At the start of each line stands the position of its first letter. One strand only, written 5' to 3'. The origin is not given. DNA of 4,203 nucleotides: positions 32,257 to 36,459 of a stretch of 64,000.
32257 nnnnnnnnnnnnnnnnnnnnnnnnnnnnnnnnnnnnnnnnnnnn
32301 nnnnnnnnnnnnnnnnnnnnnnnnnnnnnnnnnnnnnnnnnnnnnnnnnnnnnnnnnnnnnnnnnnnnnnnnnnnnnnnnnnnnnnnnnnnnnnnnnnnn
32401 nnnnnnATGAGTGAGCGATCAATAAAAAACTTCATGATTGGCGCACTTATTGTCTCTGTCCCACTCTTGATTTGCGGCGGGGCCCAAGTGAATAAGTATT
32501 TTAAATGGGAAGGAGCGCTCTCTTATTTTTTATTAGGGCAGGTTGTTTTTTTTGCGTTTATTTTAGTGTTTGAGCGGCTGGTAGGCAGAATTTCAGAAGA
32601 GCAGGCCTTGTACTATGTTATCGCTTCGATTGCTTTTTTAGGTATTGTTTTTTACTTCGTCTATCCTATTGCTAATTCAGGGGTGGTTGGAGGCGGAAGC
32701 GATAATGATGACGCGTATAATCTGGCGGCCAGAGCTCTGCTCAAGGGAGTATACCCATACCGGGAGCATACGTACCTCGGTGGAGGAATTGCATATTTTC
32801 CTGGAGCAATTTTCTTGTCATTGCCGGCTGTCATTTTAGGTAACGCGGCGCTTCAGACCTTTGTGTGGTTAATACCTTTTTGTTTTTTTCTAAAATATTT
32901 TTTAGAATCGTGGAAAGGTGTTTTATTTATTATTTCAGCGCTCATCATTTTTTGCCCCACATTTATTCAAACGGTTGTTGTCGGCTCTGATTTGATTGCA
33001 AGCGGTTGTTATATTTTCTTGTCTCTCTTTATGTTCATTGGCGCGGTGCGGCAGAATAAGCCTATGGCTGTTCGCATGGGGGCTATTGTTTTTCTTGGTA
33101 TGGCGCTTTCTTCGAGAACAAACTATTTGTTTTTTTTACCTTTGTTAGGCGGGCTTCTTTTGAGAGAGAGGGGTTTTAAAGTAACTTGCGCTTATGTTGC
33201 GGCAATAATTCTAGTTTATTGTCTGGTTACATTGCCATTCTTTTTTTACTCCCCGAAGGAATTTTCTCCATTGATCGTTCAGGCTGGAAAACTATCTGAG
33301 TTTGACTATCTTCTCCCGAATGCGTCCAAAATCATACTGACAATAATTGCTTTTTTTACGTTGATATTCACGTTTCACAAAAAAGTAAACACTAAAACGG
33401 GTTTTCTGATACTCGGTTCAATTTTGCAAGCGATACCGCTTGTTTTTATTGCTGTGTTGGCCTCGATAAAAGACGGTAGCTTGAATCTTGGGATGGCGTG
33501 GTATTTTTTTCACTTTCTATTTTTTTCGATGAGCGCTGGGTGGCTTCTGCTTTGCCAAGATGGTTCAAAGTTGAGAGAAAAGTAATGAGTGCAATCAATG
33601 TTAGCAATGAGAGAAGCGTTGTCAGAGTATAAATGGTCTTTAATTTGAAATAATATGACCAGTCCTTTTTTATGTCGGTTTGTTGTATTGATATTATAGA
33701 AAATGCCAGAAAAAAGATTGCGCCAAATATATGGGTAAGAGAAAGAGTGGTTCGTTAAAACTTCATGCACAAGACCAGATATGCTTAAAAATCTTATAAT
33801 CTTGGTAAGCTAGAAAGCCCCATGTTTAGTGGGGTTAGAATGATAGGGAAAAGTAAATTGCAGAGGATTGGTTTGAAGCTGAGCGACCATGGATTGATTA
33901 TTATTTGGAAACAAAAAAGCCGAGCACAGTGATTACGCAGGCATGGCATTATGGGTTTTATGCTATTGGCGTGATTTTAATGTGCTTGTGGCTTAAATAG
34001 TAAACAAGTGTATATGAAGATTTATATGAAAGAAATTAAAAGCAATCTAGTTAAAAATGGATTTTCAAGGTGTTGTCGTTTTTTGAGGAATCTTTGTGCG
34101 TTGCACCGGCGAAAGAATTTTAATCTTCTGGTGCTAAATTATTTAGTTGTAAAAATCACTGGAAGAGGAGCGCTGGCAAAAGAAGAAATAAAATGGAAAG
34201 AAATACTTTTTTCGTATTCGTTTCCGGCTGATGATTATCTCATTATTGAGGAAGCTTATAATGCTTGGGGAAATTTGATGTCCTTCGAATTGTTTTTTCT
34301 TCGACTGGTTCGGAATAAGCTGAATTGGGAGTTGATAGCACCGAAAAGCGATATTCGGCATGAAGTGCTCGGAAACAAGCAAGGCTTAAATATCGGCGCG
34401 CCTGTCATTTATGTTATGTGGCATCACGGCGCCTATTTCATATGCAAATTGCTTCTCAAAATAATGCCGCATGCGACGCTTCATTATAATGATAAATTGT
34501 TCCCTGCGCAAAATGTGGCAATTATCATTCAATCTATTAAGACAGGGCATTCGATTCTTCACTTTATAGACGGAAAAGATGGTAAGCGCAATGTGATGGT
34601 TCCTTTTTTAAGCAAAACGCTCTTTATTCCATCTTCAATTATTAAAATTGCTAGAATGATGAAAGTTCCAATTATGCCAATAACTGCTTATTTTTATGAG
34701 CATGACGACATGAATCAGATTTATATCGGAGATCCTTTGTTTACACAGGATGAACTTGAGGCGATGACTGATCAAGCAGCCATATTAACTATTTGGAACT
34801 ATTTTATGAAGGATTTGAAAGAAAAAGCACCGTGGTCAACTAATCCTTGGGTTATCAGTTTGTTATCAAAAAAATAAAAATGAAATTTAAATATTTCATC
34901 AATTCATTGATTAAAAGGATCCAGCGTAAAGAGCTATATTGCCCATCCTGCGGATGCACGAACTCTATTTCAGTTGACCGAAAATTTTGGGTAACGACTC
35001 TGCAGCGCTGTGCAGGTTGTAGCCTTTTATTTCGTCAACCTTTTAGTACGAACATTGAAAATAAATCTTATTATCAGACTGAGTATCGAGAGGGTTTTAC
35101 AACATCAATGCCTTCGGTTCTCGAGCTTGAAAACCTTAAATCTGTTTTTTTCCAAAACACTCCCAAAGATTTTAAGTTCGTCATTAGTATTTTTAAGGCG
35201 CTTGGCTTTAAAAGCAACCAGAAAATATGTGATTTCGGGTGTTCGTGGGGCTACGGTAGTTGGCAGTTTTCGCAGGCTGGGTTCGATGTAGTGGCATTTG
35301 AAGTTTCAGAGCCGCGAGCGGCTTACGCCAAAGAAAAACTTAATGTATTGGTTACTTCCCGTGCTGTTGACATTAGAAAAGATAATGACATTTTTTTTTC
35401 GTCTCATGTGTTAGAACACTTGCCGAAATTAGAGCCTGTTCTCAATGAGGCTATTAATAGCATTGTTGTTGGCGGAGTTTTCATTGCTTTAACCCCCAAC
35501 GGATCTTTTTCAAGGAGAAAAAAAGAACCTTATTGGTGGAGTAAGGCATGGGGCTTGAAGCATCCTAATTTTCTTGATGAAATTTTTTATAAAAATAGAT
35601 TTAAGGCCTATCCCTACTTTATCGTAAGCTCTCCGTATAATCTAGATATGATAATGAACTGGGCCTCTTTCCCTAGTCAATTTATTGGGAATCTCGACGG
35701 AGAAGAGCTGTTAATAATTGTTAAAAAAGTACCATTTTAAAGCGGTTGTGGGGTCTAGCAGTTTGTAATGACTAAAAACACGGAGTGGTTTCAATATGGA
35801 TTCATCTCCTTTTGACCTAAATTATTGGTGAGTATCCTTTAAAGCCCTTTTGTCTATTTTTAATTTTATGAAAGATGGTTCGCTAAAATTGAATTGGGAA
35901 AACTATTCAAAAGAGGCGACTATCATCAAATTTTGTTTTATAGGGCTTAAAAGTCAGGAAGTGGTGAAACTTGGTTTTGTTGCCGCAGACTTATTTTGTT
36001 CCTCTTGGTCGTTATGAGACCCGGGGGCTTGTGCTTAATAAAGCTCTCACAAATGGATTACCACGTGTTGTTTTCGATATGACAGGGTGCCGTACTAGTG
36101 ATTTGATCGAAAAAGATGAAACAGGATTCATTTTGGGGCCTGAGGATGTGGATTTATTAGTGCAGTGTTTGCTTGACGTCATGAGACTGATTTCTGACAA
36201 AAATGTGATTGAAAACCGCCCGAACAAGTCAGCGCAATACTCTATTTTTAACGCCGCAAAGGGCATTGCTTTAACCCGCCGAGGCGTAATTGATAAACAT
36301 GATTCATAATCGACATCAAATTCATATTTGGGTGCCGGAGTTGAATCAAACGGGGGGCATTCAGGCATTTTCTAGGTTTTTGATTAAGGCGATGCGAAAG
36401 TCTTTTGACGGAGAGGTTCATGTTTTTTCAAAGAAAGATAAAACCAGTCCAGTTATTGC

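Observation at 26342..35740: Carrier-protein-dependent tailoring module: ACP, GT2, DltA-like adenylase, amine oxidase, DAO-family oxidase, GT-C-like membrane protein, LpxL-like acyltransferase, Zn-ribbon methyltransferase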

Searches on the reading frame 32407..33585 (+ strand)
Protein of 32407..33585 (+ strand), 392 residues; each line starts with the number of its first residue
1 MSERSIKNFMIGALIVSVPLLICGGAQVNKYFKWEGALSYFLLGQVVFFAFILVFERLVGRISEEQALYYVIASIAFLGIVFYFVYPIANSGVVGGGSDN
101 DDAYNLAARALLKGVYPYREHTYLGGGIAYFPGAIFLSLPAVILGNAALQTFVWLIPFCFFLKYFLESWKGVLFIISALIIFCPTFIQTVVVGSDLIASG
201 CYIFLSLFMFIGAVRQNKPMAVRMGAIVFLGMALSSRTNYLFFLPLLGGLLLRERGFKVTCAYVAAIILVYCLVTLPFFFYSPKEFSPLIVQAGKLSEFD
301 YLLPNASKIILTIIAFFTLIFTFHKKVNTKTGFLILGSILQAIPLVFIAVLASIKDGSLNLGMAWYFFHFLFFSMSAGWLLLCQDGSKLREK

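Call 4: search_protein_families(library=pfam, proteins=[window:32407-33585:+], max_evalue=0.01)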
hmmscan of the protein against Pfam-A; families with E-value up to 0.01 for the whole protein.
window:32407-33585:+ (392 aa): 0 families

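Call 7: search_protein_families(library=ncbifam, proteins=[window:32407-33585:+], max_evalue=0.01)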
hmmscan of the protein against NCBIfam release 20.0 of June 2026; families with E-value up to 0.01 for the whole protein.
window:32407-33585:+ (392 aa): 0 families

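Call 28: find_homologous_proteins(query=window:32407-33582:+, max_evalue=0.001)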
Query window:32407-33582:+ (392 aa): 6 proteins with E <= 0.001 among 8000 candidates.
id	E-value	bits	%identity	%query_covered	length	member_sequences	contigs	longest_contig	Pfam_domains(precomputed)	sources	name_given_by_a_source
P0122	2.1e-232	789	100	93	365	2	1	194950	-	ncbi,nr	ncbi:MAG TPA: hypothetical protein PLY88_00945 [Candidatus Omnitrophota bacterium]|nr:hypothetical p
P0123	1.9e-106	375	49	96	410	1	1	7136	-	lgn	-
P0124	3.9e-101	357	48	96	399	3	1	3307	-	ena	-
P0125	2.2e-50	190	32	90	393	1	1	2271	-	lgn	-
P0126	6.3e-37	146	31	90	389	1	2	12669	-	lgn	-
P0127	1.3e-7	49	29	63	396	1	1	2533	-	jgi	jgi:hypothetical protein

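Call 30: find_encoding_contigs(protein=P0126, flank=8000, max_places=2)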
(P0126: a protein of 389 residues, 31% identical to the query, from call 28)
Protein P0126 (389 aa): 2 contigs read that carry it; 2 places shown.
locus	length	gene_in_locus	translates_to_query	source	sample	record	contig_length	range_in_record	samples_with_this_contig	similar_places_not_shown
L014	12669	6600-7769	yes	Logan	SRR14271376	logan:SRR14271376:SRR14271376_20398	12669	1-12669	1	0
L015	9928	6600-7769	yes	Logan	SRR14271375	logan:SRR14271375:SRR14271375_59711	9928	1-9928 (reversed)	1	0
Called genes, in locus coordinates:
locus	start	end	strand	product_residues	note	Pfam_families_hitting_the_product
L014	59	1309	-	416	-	PF00730:HhH-GPD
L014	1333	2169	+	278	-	PF00494:SQS_PSY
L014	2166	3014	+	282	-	PF00494:SQS_PSY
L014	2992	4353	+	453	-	PF00890:FAD_binding_2, PF01266:DAO, PF01946:Thi4 (weak), PF03486:HI0933_like (faint), PF07992:Pyr_redox_2 (weak), PF12831:FAD_oxidored, PF13450:NAD_binding_8, PF01593:Amino_oxidase, +1 more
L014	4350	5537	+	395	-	PF22025:ThiI_fer, PF02926:THUMP, PF02568:ThiI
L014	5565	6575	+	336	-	PF01791:DeoC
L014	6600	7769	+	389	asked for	-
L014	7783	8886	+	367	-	PF01041:DegT_DnrJ_EryC1 (weak)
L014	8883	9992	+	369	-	PF13579:Glyco_trans_4_4, PF20706:GT4-conflict, PF00534:Glycos_transf_1, PF13692:Glyco_trans_1_4, PF13524:Glyco_trans_1_2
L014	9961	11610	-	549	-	-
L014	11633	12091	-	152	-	-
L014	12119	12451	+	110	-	-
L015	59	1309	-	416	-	PF00730:HhH-GPD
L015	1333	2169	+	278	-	PF00494:SQS_PSY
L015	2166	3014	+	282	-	PF00494:SQS_PSY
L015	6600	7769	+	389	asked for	-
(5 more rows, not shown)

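Call 31: find_encoding_contigs(protein=P0123, flank=8000, max_places=2)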
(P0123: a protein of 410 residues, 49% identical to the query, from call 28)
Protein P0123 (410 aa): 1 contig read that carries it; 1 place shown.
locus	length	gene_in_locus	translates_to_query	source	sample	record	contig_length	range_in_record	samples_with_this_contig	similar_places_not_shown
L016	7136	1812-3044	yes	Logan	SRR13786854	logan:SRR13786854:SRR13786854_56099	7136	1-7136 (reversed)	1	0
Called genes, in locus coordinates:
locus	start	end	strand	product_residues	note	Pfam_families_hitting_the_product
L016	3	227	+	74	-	?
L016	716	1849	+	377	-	-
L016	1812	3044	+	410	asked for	-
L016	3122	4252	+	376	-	PF13439:Glyco_transf_4, PF13579:Glyco_trans_4_4, PF20706:GT4-conflict, PF00534:Glycos_transf_1, PF13692:Glyco_trans_1_4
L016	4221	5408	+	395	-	PF13439:Glyco_transf_4, PF13579:Glyco_trans_4_4, PF20706:GT4-conflict, PF00534:Glycos_transf_1, PF13692:Glyco_trans_1_4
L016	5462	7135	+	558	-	?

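Call 37: predict_structure(alignment_id=A1)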
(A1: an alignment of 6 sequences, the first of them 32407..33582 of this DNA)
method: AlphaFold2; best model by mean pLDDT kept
length: 392 residues; sequences in the alignment: 6
mean_pLDDT: 77.9   pTM: 0.79
mean pLDDT of the five models: 77.9, 73.3, 73.1, 72.3, 59.3
residues with pLDDT >= 90: 51; 70-90: 261; 50-70: 69; < 50: 11
segments of 3 or more residues with pLDDT < 50: 94-96, 386-392
pLDDT, mean of each block of 10 residues (from residue 1): 64 72 69 76 80 77 91 91 77 56 80 81 68 83 76 85 87 87 73 71 87 89 93 81 83 88 93 85 60 63 78 84 84 85 77 75 63 80 55 36
secondary structure, 60 per line:
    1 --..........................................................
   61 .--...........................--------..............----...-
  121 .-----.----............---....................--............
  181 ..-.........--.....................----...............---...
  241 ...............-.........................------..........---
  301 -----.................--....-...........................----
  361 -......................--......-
elements in order: H3-61 H64-90 H99-112 H132-143 H147-166 H169-182 H184-192 H195-215 H220-234 H238-255 H257-281 H288-297 H306-322 H325-328 H330-356 H362-383 H386-391

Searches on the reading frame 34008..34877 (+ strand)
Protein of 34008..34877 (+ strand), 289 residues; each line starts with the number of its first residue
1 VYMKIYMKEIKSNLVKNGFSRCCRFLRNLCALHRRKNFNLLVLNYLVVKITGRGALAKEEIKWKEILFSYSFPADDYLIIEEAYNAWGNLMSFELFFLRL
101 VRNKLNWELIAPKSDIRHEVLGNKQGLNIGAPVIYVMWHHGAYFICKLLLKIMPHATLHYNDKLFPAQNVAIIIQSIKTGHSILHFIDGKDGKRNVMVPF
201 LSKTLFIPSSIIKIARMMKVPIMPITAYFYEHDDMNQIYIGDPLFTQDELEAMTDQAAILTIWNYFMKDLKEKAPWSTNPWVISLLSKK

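Call 4: search_protein_families(library=pfam, proteins=[window:34008-34877:+], max_evalue=0.01)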
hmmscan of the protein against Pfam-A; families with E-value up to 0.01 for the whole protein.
window:34008-34877:+ (289 aa): 1 family
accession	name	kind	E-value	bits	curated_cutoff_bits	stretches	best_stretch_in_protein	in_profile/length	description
PF03279.18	Lip_A_acyltrans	-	0.00017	21.4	22.3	1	161-235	171-247/295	Bacterial lipid A biosynthesis acyltransferase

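Call 7: search_protein_families(library=ncbifam, proteins=[window:34008-34877:+], max_evalue=0.01)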
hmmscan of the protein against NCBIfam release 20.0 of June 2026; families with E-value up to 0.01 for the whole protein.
window:34008-34877:+ (289 aa): 1 family
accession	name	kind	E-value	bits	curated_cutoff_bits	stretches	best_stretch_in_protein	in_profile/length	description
NF005150.0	PRK06628.1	equivalog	0.0014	18.1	350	1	171-226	176-230/290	lipid A biosynthesis lauroyl acyltransferase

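Call 26: find_homologous_proteins(query=window:34008-34874:+, max_evalue=0.001)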
Query window:34008-34874:+ (289 aa): 1 proteins with E <= 0.001 among 237 candidates.
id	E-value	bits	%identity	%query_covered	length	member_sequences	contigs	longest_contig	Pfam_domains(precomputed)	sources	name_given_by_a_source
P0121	1.8e-190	649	100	98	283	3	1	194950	-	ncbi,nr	ncbi:MAG TPA: hypothetical protein PLY88_00950 [Candidatus Omnitrophota bacterium]|nr:hypothetical p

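Call 44: search_protein_representatives(protein=window:34008-34874:+)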
Query: 289 residues. Proteins with E-value up to 0.001 (for the whole library): 14; up to 1e-10: 6; up to 1e-30: 1. The best 14 are listed.
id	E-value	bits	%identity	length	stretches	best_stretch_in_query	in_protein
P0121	5.9e-191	649.4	100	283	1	7-289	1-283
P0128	2.8e-15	72.8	30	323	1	127-285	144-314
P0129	3.6e-13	65.9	30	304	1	128-285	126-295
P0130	3.4e-12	62.7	31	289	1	129-276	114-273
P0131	2.7e-11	59.8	29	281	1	128-277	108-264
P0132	3.6e-11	59.3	32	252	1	104-282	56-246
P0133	1.9e-09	53.7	30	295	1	168-279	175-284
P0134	5.4e-08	48.9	25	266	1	81-282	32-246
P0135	6.6e-08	48.6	30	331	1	173-278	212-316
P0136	3.3e-06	43.0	28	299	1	128-279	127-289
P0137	1.1e-04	38.0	32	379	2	172-275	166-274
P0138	3.1e-04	36.5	25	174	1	166-276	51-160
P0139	4.2e-04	36.1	27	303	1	171-275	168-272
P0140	9.5e-04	35.0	29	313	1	129-279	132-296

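Call 47: search_protein_families(library=pfam, alignment_id=A2, max_evalue=0.01)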
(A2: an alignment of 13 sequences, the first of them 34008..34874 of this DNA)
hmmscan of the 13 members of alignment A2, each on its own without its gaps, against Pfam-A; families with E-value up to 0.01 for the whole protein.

A. member 1, window:34008-34874:+ (289 aa): 1 family
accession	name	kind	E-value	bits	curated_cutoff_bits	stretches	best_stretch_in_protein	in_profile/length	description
PF03279.18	Lip_A_acyltrans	-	0.00017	21.4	22.3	1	161-235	171-247/295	Bacterial lipid A biosynthesis acyltransferase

B. families by the number of members that match (of 13 scanned): 1 family
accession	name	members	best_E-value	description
PF03279.18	Lip_A_acyltrans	6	2.8e-48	Bacterial lipid A biosynthesis acyltransferase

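Call 60: predict_structure(alignment_id=A2)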
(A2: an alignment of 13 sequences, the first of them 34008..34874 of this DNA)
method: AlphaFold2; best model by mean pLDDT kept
length: 289 residues; sequences in the alignment: 13
mean_pLDDT: 78.3   pTM: 0.73
mean pLDDT of the five models: 78.3, 78.1, 78.1, 78.0, 77.4
residues with pLDDT >= 90: 125; 70-90: 83; 50-70: 34; < 50: 47
segments of 3 or more residues with pLDDT < 50: 2-4, 6-19, 36-43, 45-47, 49-63
pLDDT, mean of each block of 10 residues (from residue 1): 41 46 57 49 48 41 52 83 90 87 68 69 79 94 81 85 86 95 93 92 95 97 93 83 96 98 96 92 89
secondary structure, 60 per line:
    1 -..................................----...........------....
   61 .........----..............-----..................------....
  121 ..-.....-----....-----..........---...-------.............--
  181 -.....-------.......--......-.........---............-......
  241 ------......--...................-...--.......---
elements in order: H2-35 H40-50 H57-69 H74-87 H93-110 E117-122 H124-128 E134-137 H143-152 E156-158 H166-178 E182-186 E194-200 E203-208 H210-218 E222-230 E235-240 H247-252 H255-273 H280-286

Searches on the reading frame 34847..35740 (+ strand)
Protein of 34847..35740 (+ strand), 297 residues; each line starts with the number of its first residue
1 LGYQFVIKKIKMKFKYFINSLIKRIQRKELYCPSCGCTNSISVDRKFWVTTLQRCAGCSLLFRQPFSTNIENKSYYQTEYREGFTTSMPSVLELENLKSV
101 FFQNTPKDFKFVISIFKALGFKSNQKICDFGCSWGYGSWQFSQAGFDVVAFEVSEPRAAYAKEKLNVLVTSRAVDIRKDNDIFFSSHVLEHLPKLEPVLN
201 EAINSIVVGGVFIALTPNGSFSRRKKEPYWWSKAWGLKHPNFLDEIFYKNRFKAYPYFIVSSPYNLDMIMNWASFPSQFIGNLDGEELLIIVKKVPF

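Call 4: search_protein_families(library=pfam, proteins=[window:34847-35740:+], max_evalue=0.01)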
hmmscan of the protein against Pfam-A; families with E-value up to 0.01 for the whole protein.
window:34847-35740:+ (297 aa): 5 families
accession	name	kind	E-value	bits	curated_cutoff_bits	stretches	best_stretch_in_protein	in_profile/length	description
PF13489.12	Methyltransf_23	-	2.7e-07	30.9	27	1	117-255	14-157/164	Methyltransferase domain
PF08241.18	Methyltransf_11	-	4.1e-06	27.8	21.2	1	129-213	2-94/95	Methyltransferase domain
PF13649.12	Methyltransf_25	-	0.0003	21.8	27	1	127-209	1-96/97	Methyltransferase domain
PF08242.18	Methyltransf_12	-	0.00073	20.6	30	1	129-212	2-98/98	Methyltransferase domain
PF13847.12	Methyltransf_31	-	0.0048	17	27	0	122-218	2-113/145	Methyltransferase domain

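Call 7: search_protein_families(library=ncbifam, proteins=[window:34847-35740:+], max_evalue=0.01)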
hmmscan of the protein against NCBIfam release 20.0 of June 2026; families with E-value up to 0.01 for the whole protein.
window:34847-35740:+ (297 aa): 4 families
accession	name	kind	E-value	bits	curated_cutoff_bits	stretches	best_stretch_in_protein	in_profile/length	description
TIGR01983.1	UbiG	equivalog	0.0017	17.7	102.95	1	124-217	50-154/228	bifunctional 2-polyprenyl-6-hydroxyphenol methylase/3-demethylubiquinol 3-O-methyltransferase UbiG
NF008686.0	PRK11705.1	equivalog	0.0027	16.8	400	1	115-183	159-229/383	cyclopropane fatty acyl phospholipid synthase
NF051855.1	GlySarMtaseBact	equivalog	0.007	16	350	0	69-157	9-87/259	glycine/sarcosine N-methyltransferase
TIGR00477.1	tehB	equivalog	0.0097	15.2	219.5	0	101-179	51-137/238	tellurite resistance methyltransferase TehB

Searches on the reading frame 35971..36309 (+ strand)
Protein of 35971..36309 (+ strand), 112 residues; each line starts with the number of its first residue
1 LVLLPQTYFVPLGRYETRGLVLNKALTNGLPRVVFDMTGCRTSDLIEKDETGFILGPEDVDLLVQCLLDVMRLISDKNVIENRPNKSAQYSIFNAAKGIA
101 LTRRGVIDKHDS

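Call 6: search_protein_families(library=pfam, proteins=[window:35971-36309:+], max_evalue=0.001)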
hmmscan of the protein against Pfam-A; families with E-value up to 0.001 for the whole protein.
window:35971-36309:+ (112 aa): 2 families
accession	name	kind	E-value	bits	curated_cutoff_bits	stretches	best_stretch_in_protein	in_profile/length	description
PF00534.26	Glycos_transf_1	-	3.5e-05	23.8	26.4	1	9-73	96-158/172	Glycosyl transferases group 1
PF13692.12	Glyco_trans_1_4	-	0.0001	23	27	1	10-71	82-140/142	Glycosyl transferases group 1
